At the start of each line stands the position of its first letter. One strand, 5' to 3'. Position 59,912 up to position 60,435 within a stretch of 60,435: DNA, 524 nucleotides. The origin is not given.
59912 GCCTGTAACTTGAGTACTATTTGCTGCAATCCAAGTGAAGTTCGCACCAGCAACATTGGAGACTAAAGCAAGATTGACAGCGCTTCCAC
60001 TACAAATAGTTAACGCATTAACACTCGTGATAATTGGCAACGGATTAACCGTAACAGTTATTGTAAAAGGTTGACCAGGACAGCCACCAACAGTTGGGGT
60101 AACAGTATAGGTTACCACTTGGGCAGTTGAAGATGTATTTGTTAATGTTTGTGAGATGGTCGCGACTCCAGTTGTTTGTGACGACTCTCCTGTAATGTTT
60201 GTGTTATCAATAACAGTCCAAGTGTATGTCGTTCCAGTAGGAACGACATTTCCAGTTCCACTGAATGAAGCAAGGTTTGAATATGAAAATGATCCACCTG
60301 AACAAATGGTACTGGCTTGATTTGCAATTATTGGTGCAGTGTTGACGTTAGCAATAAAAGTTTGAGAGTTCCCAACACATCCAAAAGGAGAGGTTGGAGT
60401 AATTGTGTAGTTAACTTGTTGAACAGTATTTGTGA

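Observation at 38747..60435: Giant (>7,229 aa, still incomplete) T9SS type B surface protein built from an uncharacterised two-cysteine module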

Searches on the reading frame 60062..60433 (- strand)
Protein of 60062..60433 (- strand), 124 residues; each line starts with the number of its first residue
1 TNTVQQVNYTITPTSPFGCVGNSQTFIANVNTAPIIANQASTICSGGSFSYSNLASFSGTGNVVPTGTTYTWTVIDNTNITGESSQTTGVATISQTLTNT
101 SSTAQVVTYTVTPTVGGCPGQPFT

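Call 39: find_related_loci(query=window:60062-60433:-, collection=metagenome_contigs, flank=10000)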
Query window:60062-60433:- (124 aa) in metagenome_contigs; peptide patterns used: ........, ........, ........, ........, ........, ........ (x = any residue, [..] = any of these).
373 stretches matched a pattern; 40 encode a relative of the query (tblastn E <= 1e-3); 38 distinct loci.
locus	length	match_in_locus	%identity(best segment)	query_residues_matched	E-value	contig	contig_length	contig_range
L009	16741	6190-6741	69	5-124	5e-49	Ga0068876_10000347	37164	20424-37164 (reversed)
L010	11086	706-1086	52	1-124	6e-30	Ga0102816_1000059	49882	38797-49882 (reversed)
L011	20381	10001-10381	52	1-124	7e-30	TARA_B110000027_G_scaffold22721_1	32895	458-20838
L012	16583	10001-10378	53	1-124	1e-29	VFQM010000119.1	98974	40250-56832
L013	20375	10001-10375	50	1-123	1e-28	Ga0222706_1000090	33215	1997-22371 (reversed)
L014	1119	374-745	52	1-124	9e-29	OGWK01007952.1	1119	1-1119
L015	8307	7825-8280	53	1-124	4e-28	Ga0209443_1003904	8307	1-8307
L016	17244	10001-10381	52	1-124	1e-27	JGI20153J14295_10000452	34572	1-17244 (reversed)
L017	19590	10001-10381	52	1-124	1e-27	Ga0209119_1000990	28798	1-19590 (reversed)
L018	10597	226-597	53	1-124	9e-28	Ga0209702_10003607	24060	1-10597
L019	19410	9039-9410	51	2-124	1e-27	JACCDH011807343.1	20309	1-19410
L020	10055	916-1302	50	1-124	5e-27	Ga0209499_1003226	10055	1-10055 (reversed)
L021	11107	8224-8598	48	1-123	7e-27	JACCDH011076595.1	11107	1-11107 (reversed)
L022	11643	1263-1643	48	1-124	8e-27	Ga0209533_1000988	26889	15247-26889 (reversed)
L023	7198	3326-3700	48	1-123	2e-26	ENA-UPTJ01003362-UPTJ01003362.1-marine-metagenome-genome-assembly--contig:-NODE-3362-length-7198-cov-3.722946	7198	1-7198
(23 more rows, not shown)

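Call 43: search_protein_families(library=pfam, proteins=[L009:25-1146:+, L009:1155-2069:+, L009:2075-4288:+, L009:4297-6600:+], max_evalue=0.01)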
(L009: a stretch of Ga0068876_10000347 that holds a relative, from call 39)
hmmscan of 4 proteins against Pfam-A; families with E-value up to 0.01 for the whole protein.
L009:25-1146:+ (374 aa): 2 families
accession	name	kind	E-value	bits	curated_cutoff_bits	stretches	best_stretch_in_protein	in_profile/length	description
PF13585.12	CHU_C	-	7.6e-27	93.7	27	1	286-372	2-86/86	CHU_C Type IX secretion signal domain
PF13573.12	SprB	-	4.5e-09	36.2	28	2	136-168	2-34/37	SprB repeat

L009:1155-2069:+ (305 aa): 3 families
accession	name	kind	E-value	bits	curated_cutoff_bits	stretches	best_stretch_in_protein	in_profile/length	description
PF11751.14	PorP_SprF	-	6.1e-70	236.3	22.3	1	19-290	2-273/273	Type IX secretion system membrane protein PorP/SprF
PF13729.12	TraF_2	-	1.2e-05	25.1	25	1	92-197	130-234/264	F plasmid transfer operon, TraF, protein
PF01856.23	HP_OMP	-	0.00027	21.5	21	1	112-205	61-154/154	Helicobacter outer membrane protein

L009:2075-4288:+ (738 aa): 3 families
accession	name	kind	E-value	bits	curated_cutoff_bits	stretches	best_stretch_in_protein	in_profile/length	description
PF00691.25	OmpA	-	4.4e-16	59.5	27.2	1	613-695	2-86/98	OmpA family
PF17802.7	SpaA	-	0.002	18.7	23.1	0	436-479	12-56/91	Prealbumin-like fold domain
PF13620.12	CarboxypepD_reg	-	0.0072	17.1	32.3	0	433-484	7-57/82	Carboxypeptidase regulatory-like domain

L009:4297-6600:+ (768 aa): 8 families
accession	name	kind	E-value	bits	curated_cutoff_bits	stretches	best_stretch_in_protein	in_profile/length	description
PF19406.5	PKD_5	-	3.7e-19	68.9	25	1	641-725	2-88/88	PKD-like domain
PF18911.6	PKD_4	-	2.4e-07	31.1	27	0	121-189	4-69/85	PKD domain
PF00801.26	PKD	-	2.1e-05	24.8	23.5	0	33-107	5-71/80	PKD domain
PF13895.12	Ig_2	-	5.2e-05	23.8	27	2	30-118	11-79/79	Immunoglobulin domain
PF22352.2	K319L-like_PKD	-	6.4e-05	23.3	27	0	131-199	7-82/84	K319L-like, PKD domain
PF07679.22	I-set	-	0.0035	17.8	23.7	0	77-101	53-77/90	Immunoglobulin I-set domain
PF18981.6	InlK_D3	-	0.0035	17.8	25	0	86-118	43-73/75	Internalin K domain (D3/D4)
PF07686.23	V-set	-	0.0079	16.8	26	0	78-106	71-99/109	Immunoglobulin V-set domain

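Call 44: search_protein_families(library=ncbifam, proteins=[L009:25-1146:+, L009:1155-2069:+, L009:2075-4288:+, L009:4297-6600:+], max_evalue=0.01)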
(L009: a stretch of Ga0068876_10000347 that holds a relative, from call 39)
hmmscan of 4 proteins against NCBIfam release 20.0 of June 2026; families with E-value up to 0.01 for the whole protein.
L009:25-1146:+ (374 aa): 2 families
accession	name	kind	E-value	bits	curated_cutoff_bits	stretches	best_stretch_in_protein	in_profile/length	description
TIGR04131.1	Bac_Flav_CTERM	domain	9e-18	64.2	35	1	287-370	3-81/85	T9SS type B sorting domain-containing protein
TIGR04183.1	Por_Secre_tail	domain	0.00074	19.4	23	1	292-362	2-64/72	T9SS type A sorting domain-containing protein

L009:1155-2069:+ (305 aa): 1 family
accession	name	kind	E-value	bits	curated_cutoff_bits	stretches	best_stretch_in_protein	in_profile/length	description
TIGR03519.1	T9SS_PorP_fam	subfamily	2.4e-74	250.4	90.55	1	1-292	1-292/292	PorP/SprF family type IX secretion system membrane protein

L009:2075-4288:+ (738 aa): 25 families
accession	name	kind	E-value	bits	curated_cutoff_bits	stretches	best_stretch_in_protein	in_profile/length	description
NF053607.1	CHU_0125_OmpA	equivalog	6.3e-74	249.6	620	2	587-723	508-637/639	CHU_0125 family OmpA-like outer membrane integrity protein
NF052230.1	T9SS_PorE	exception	6.4e-64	216.3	600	2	226-461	221-459/648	PorE family type IX secretion system protein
NF053611.1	YiaD_Gzip_OmpA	equivalog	1.7e-18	67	175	1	599-692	91-185/206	YiaD family glycine zipper/OmpA-like lipoprotein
NF053612.1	anchor_PA1041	equivalog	6e-17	62.4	250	1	608-692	127-214/236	PA1041 family peptidoglycan-binding anchor lipoprotein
NF045787.1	OmpABordt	equivalog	2e-16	60.3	200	1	610-692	86-168/194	outer membrane protein OmpA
NF008071.1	PRK10808.1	equivalog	5e-15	55.7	277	1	610-696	232-320/358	porin OmpA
TIGR02802.1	Pal_lipo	equivalog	2.4e-14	53.3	125.35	1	611-691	2-82/104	peptidoglycan-associated lipoprotein Pal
NF053613.1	OMP_toxin_LptF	equivalog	6.9e-14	52.1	400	1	608-693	140-226/256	lipotoxin F family OmpA-related lipoprotein LptF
NF008067.1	PRK10802.1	equivalog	9.5e-14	51.6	261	1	606-685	63-143/171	peptidoglycan-associated lipoprotein Pal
NF053585.1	OMP_LP_YfiB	equivalog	7.4e-13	48.7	128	1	609-692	56-139/163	outer membrane lipoprotein YfiB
NF047726.1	AutTranAdhPGAsTpgA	equivalog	1.2e-10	41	350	1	607-700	152-248/268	trimeric autotransporter adhesin/peptidogylcan-associated protein TpgA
TIGR03789.1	pdsO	hypoth_equivalog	3.2e-10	40.1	152.2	1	621-695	151-225/243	sortase-associated OmpA-like protein PdsO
NF033763.1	exchanger_TraB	exception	1.3e-09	36.7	700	1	597-727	380-502/522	outer membrane exchange protein TraB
NF053608.1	Lsa66_OmpA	equivalog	8.2e-08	31.1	700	1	630-692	496-558/581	fibronectin-binding adhesin Lsa66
NF007804.1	PRK10510.1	equivalog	8.7e-07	28.5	307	1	609-691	112-194/219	OmpA family lipoprotein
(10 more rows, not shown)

L009:4297-6600:+ (768 aa): 0 families

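Call 46: search_solved_structures(query=L009:4297-6216:+, max_evalue=1, show_alignments=1)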
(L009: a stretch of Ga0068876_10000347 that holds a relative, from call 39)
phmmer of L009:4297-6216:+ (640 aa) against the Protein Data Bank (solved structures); distinct sequences matched with E-value up to 1: 15.
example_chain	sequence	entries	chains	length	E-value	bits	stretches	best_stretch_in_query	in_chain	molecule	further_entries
9flp_A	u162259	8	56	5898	7.7e-70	239.3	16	38-200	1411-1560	The grappling hook protein A in the bacterium Aureispira sp. CCB-QB1 | The grappling hook protein A (GhpA) in the bacterium Aureispira sp. CCB-QB1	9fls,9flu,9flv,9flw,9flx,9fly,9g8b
9ncf_S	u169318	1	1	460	6.9e-11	44.6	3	31-196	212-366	Immunoglobulin-like domain protein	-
9c2d_S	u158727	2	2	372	7.7e-07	31.2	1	29-189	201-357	Tail protein | Putative tail protein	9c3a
6u7n_A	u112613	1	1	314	0.00084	21.2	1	67-185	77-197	Neurotrimin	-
6dlf_A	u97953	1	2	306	0.00086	21.2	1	67-185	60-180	Neurotrimin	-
5lxk_A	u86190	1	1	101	0.0038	19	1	49-120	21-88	Decoration protein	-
8zvi_a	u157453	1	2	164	0.018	16.8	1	49-120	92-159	Decoration protein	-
7uzg_T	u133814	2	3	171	0.025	16.3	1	30-98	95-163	Nuclear receptor coactivator 7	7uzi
7obp_A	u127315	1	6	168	0.037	15.8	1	31-98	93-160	NCOA7-AS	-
7uzj_T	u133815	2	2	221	0.042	15.6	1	30-98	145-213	Nuclear receptor coactivator 7B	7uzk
8ar6_A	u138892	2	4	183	0.044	15.5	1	31-98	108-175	Nuclear receptor coactivator 7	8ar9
8z0t_A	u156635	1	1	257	0.12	14.1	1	9-100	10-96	High affinity immunoglobulin epsilon receptor subunit alpha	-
8k7r_A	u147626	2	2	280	0.14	13.8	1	9-100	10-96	High affinity immunoglobulin epsilon receptor subunit alpha | FCER1A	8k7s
8ywa_A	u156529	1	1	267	0.19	13.4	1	10-100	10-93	High affinity immunoglobulin epsilon receptor subunit alpha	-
1f2q_A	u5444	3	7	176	0.73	11.5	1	44-100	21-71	HIGH AFFINITY IMMUNOGLOBULIN EPSILON RECEPTOR ALPHA-SUBUNIT | High affinity immunoglobulin epsilon receptor alpha-subunit precursor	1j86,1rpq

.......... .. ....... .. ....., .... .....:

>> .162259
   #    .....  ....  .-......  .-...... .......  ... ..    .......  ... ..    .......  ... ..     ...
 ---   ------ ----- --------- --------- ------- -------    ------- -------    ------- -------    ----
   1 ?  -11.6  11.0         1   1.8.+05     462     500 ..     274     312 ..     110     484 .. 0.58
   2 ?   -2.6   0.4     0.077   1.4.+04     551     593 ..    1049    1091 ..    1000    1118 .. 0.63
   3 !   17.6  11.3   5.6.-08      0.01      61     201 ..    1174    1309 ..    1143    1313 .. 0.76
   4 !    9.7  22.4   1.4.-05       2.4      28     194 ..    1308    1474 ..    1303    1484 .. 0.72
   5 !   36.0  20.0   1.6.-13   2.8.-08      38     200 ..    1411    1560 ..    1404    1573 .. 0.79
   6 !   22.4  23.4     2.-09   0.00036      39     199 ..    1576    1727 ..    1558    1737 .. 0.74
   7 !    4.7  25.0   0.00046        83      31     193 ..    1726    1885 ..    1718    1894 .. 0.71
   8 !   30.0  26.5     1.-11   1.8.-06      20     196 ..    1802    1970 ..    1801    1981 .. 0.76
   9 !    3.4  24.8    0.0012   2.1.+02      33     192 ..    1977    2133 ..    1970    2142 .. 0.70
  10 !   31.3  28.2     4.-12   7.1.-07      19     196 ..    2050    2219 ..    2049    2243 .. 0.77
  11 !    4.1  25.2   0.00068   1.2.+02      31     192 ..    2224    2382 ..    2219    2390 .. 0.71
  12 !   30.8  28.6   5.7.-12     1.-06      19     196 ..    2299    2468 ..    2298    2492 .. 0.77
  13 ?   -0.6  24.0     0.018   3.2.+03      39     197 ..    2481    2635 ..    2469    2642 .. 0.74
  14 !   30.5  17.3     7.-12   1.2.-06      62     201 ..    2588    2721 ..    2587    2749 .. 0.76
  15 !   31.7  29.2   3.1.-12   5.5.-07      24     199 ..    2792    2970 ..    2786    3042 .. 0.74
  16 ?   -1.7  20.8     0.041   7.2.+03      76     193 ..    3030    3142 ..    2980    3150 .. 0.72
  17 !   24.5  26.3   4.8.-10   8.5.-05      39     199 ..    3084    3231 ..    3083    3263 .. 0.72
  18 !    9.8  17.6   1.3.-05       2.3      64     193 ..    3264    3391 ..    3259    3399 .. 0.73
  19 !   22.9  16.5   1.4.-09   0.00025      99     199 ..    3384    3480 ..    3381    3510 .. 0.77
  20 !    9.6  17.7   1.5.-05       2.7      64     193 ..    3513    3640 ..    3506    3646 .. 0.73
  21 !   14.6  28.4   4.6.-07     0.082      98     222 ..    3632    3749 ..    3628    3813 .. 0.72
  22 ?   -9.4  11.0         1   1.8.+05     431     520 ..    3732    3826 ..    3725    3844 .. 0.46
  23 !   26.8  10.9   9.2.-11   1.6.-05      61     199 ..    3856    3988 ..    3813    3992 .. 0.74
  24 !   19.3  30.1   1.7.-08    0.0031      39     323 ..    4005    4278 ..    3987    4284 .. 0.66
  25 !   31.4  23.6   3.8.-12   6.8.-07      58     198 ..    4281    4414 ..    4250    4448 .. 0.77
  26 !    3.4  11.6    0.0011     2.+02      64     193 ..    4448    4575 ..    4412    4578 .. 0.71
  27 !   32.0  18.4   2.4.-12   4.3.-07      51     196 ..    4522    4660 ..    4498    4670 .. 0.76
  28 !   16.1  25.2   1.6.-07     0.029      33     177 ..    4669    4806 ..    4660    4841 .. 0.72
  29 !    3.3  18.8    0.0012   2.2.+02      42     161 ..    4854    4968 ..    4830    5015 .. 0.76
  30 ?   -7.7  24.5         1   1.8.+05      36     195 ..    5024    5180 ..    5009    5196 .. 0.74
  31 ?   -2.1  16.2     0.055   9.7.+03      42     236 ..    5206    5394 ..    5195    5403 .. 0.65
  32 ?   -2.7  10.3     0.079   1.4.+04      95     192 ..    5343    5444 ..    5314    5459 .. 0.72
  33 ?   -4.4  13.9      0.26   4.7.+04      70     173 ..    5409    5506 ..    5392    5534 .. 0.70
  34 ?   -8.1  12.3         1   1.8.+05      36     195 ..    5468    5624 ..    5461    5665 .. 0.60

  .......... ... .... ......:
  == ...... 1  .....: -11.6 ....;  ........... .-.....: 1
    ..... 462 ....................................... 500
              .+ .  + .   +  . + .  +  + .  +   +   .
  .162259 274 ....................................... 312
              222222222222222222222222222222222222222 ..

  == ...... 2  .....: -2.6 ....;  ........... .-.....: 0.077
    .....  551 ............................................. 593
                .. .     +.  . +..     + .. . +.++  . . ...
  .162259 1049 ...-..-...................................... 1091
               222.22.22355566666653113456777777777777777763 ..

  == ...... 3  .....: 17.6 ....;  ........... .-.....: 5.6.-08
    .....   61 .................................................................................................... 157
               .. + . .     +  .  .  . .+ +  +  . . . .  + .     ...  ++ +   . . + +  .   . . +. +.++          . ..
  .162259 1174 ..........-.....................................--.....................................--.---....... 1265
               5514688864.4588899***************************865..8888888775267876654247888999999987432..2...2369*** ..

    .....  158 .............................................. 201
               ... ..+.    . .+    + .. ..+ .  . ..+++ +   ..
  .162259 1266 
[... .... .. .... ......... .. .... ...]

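Call 68: find_related_loci(query=L009:4297-6366:+, collection=genome_contigs, flank=10000)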
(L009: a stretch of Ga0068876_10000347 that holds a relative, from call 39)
Query L009:4297-6366:+ (690 aa) in genome_contigs; peptide patterns used: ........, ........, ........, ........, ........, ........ (x = any residue, [..] = any of these).
583 stretches matched a pattern; 244 encode a relative of the query (tblastn E <= 1e-3); the best 80 are kept; 80 distinct loci.
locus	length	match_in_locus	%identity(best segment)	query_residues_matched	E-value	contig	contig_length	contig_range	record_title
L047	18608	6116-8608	31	61-650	2e-33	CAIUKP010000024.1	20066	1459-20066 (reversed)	MAG: uncultured Bacteroidetes bacterium isolate Umea1_bin-3759 genome assembly, contig: bin-3759:024/413, whole genome s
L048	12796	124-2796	33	49-650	2e-30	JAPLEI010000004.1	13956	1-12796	MAG: Bacteroidetes bacterium isolate LacPavin_0419_WC53_MAG_42_9 LacPavin_0419_WC53_scaffold_434128, whole genome shotgu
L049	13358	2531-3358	39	20-323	3e-17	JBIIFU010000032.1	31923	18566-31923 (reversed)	MAG: Crocinitomicaceae bacterium isolate ME2001-06-04pf_3300042445_group1_bin43 Rohwer_bin720_scaffold_560_c1, whole gen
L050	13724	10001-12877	43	30-207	4e-16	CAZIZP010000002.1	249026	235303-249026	MAG TPA_asm: uncultured Chitinophagaceae bacterium isolate SRP319275_co3_200 genome assembly, contig: NODE_53_length_249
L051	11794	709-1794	39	58-205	3e-15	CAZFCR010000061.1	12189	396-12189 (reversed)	MAG TPA_asm: uncultured Akkermansia sp. isolate SRP302895_co1_24 genome assembly, contig: NODE_10229_length_12189_cov_4.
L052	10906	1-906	42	90-200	2e-14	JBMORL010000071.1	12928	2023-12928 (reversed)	MAG: Bacteroidota bacterium isolate Betzabe_MAG179 MAG179_71, whole genome shotgun sequence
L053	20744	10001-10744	37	19-191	2e-14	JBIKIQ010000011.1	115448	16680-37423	MAG: Crocinitomicaceae bacterium isolate ME2014-06-10_3300042385_group5_bin3 Rohwer_bin754_scaffold_16_c1, whole genome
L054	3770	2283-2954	43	47-196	3e-14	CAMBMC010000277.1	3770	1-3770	MAG: Chitinophaga pinensis isolate MoE-23oct19-142 genome assembly, contig: MoE-23oct19-C56606, whole genome shotgun seq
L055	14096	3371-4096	43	30-193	5e-14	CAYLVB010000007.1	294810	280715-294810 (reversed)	MAG TPA_asm: uncultured Flavobacteriaceae bacterium isolate binchicken_co174_12 genome assembly, contig: NODE_15_length_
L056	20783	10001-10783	43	7-191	6e-14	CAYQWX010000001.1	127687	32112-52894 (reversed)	MAG TPA_asm: uncultured Bacteroidales bacterium isolate SRP163575_co3_262 genome assembly, contig: NODE_67_length_127687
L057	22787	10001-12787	40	39-200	5e-13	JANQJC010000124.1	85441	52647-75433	MAG: Flavobacteriales bacterium isolate PL25a_bin.101 k99_3008156, whole genome shotgun sequence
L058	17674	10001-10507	35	65-246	2e-12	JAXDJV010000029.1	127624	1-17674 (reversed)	MAG: Acidobacteriota bacterium isolate BP_58 scaffold_3990752, whole genome shotgun sequence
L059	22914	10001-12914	34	23-219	2e-12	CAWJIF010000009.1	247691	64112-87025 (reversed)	MAG: Candidatus Bathyarchaeota archaeon isolate MFD03726.bin.2.66 genome assembly, contig: contig_53207, whole genome sh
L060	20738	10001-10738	44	29-213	3e-12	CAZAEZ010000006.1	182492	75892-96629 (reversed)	MAG TPA_asm: uncultured Saprospiraceae bacterium isolate SRP329715_co2_243 genome assembly, contig: NODE_138_length_1824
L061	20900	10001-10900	38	18-228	2e-12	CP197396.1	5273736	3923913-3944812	Chitinophagaceae bacterium MMS25-I14 chromosome, complete genome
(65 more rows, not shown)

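Call 70: find_homologous_proteins(query=L009:2075-4288:+, max_evalue=1e-80)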
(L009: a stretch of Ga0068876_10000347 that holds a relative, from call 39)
Query L009:2075-4288:+ (738 aa): 46 proteins with E <= 1e-80 among 6239 candidates.
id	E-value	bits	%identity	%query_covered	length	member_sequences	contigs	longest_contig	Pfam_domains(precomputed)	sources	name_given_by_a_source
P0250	0.0e+0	1696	100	100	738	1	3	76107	PF00691.26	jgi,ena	jgi:outer membrane protein OmpA-like peptidoglycan-associated protein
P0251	0.0e+0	1179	68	100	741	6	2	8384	PF00691.26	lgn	-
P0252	0.0e+0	1177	68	100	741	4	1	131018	PF00691.26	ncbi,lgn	-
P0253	0.0e+0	1162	66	100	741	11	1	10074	PF00691.26,PF07676.19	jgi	jgi:outer membrane protein OmpA-like peptidoglycan-associated protein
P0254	0.0e+0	1156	67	100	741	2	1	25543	PF00691.26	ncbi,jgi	jgi:outer membrane protein OmpA-like peptidoglycan-associated protein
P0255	0.0e+0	1148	66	100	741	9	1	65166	PF00691.26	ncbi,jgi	jgi:outer membrane protein OmpA-like peptidoglycan-associated protein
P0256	0.0e+0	1147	65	100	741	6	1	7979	PF00691.26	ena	-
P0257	0.0e+0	1120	64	100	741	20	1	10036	PF00691.26,PF07676.19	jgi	jgi:outer membrane protein OmpA-like peptidoglycan-associated protein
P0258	0.0e+0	1065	61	100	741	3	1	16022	PF00691.26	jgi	jgi:outer membrane protein OmpA-like peptidoglycan-associated protein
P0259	0.0e+0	1050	64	93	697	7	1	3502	PF00691.26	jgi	jgi:outer membrane protein OmpA-like peptidoglycan-associated protein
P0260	0.0e+0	1035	59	100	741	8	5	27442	PF00691.26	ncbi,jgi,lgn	jgi:outer membrane protein OmpA-like peptidoglycan-associated protein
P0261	4.9e-236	803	48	99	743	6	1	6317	PF00691.26,PF07676.19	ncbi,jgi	jgi:outer membrane protein OmpA-like peptidoglycan-associated protein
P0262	2.6e-230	785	47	99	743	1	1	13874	PF00691.26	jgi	jgi:outer membrane protein OmpA-like peptidoglycan-associated protein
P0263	1.0e-211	723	47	99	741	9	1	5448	PF00691.26,PF07676.19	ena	-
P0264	3.8e-210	718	46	99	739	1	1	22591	PF00691.26,PF17802.8,PF07676.19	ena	-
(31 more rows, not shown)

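Call 71: find_encoding_contigs(protein=P0252, flank=10000, max_places=4)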
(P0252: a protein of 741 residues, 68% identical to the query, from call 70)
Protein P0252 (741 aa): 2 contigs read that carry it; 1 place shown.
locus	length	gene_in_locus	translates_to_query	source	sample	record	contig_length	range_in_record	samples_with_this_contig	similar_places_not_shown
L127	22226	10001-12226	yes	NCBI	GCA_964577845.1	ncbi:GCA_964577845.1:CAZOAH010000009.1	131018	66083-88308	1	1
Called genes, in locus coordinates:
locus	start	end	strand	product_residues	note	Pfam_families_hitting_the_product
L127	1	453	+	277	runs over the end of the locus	-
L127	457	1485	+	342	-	PF04055:Radical_SAM, PF13186:SPASM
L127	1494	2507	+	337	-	PF01223:Endonuclease_NS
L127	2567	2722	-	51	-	-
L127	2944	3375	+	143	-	-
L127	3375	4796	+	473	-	PF00224:PK, PF02887:PK_C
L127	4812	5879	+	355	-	PF07661:MORN_2 (faint), PF03544:TonB_C (weak)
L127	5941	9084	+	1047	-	PF18911:PKD_4 (faint), PF19406:PKD_5, PF13585:CHU_C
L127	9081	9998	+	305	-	PF11751:PorP_SprF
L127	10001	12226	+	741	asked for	PF00691:OmpA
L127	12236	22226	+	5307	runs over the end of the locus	PF00801:PKD (weak), PF18911:PKD_4, PF19406:PKD_5, PF18911:PKD_4, PF19406:PKD_5, PF00801:PKD, PF18911:PKD_4, PF13585:CHU_C, +2 more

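Call 72: find_encoding_contigs(protein=P0255, flank=10000, max_places=4)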
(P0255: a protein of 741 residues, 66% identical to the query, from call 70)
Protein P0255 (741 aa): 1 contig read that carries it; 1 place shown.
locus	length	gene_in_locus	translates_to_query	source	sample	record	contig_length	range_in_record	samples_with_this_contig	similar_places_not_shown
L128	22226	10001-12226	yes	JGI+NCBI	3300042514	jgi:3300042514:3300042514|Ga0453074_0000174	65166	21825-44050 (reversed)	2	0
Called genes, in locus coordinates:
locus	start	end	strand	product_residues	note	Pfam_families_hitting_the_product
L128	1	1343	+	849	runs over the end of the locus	PF18962:Por_Secre_tail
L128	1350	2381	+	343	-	PF01223:Endonuclease_NS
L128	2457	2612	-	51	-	-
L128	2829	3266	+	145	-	-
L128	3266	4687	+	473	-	PF00224:PK, PF02887:PK_C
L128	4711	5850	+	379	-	PF07661:MORN_2 (faint), PF03544:TonB_C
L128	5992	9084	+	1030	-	PF18911:PKD_4 (weak), PF13573:SprB (faint), PF13585:CHU_C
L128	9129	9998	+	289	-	PF11751:PorP_SprF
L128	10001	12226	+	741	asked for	PF00691:OmpA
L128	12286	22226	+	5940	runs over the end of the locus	PF19406:PKD_5, PF20236:DUF6593 (faint), PF19406:PKD_5, PF00801:PKD, PF18911:PKD_4, PF13585:CHU_C, PF18911:PKD_4 (weak)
